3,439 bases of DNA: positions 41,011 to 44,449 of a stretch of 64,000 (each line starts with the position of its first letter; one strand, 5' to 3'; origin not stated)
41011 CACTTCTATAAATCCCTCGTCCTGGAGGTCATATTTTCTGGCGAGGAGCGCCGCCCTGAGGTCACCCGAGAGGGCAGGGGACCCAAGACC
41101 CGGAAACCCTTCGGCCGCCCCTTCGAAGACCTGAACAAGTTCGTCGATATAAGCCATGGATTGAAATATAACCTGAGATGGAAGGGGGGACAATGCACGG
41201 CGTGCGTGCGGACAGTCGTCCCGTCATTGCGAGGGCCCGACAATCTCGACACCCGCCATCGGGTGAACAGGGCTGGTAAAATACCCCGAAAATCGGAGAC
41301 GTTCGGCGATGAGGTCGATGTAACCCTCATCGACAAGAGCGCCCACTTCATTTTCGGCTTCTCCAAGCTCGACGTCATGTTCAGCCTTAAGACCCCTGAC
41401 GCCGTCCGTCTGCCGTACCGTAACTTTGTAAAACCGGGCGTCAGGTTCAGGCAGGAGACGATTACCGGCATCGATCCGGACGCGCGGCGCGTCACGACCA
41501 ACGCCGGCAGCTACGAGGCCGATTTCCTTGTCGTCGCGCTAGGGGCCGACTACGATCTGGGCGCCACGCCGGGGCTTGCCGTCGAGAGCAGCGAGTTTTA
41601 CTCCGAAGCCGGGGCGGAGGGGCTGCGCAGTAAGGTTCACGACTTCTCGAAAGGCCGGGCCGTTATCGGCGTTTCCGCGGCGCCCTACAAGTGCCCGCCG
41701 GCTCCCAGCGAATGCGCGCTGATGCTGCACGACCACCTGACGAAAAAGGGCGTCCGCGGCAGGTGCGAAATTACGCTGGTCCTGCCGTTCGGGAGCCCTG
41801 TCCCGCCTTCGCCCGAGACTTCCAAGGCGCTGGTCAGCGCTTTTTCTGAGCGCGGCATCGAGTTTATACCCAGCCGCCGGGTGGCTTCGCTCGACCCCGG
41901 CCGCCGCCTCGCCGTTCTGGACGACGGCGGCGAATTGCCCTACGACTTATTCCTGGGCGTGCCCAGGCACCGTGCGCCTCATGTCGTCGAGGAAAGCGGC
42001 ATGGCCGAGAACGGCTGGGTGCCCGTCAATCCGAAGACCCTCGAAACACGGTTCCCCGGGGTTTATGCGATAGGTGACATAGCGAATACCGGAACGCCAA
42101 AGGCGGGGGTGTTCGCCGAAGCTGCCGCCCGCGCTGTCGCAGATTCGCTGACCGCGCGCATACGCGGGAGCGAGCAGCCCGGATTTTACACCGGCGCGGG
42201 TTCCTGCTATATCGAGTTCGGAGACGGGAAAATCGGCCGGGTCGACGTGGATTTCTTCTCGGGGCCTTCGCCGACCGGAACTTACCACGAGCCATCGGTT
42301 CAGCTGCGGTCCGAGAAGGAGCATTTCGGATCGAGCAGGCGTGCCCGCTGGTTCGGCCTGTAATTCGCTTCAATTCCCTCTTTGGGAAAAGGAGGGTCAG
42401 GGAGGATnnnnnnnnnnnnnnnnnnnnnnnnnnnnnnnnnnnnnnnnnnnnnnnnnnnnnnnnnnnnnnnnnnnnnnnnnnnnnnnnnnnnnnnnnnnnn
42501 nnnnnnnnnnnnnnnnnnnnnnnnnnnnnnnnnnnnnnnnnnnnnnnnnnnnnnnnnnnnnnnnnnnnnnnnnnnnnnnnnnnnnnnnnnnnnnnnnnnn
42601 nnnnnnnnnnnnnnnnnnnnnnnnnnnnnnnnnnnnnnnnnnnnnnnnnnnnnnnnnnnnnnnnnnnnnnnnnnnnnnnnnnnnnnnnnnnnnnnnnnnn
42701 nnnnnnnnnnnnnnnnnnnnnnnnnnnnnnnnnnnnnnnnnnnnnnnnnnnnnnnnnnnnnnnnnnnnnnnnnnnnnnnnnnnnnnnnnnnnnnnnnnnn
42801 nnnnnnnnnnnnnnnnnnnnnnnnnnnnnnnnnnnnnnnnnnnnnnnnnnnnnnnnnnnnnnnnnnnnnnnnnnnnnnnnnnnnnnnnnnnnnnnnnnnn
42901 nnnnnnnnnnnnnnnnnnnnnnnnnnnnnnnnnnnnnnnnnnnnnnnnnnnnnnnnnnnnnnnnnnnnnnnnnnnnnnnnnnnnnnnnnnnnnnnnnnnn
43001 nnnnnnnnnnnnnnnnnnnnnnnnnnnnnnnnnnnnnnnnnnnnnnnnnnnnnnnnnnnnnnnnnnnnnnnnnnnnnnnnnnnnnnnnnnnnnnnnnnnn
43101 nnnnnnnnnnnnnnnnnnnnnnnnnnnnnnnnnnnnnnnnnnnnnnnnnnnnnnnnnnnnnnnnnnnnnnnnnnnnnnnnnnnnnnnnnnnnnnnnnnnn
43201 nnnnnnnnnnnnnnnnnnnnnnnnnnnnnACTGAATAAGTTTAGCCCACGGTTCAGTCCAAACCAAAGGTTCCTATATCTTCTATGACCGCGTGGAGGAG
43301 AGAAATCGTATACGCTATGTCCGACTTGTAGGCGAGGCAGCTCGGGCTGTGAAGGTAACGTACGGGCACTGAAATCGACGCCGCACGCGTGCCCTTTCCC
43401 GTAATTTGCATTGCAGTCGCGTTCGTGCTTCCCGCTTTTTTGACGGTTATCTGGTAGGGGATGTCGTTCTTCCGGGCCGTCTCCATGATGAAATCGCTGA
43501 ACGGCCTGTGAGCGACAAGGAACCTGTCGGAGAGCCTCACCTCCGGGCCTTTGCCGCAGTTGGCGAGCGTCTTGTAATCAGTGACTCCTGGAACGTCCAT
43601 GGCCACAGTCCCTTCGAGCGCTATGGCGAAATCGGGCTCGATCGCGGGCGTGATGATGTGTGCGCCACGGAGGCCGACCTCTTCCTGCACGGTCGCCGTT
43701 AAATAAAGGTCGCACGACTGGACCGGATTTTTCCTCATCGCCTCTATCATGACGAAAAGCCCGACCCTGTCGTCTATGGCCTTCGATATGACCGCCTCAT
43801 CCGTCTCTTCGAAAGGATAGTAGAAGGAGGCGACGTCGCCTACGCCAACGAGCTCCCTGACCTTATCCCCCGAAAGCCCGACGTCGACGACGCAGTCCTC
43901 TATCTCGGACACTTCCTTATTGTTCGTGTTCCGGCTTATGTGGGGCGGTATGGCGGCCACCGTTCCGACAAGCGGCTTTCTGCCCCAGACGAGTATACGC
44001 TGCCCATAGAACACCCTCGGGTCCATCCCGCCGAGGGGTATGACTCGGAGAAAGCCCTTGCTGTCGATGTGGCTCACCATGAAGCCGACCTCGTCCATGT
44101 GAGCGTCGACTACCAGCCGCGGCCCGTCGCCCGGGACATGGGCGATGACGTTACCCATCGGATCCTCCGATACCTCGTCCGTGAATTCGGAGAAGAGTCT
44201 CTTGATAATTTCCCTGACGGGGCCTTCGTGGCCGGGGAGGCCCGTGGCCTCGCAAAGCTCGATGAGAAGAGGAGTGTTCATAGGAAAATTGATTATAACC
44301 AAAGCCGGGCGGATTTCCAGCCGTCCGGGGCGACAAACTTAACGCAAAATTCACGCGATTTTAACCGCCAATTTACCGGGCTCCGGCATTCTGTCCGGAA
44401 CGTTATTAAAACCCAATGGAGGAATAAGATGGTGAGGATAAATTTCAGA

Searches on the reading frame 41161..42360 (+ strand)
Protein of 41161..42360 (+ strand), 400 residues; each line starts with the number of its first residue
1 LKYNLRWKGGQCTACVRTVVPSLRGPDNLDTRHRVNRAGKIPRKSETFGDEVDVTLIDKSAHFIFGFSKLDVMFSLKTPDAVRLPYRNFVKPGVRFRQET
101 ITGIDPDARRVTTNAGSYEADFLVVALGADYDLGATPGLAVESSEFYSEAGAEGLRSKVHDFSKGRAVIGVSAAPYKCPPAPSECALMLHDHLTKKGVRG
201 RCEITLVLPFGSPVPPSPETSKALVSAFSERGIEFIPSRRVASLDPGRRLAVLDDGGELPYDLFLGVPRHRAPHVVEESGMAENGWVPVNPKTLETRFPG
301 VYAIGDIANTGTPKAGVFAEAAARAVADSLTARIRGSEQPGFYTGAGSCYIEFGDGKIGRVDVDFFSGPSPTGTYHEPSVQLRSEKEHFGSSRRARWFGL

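Call 39: search_protein_families(library=pfam, proteins=[window:41161-42360:+], max_evalue=0.00001)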
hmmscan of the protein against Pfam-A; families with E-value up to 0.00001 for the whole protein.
window:41161-42360:+ (400 aa): 1 family
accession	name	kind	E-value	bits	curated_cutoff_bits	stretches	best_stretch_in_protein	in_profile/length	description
PF07992.20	Pyr_redox_2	-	2.5e-12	47.3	26.1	1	90-314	63-282/291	Pyridine nucleotide-disulphide oxidoreductase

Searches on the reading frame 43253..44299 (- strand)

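Call 39: search_protein_families(library=pfam, proteins=[window:43253-44299:-], max_evalue=0.00001)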
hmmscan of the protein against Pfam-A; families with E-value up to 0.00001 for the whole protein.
window:43253-44299:- (348 aa): 1 family
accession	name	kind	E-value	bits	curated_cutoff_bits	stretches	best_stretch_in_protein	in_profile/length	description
PF05343.19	Peptidase_M42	-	3.4e-83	279.5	23.2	1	49-334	1-292/292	M42 glutamyl aminopeptidase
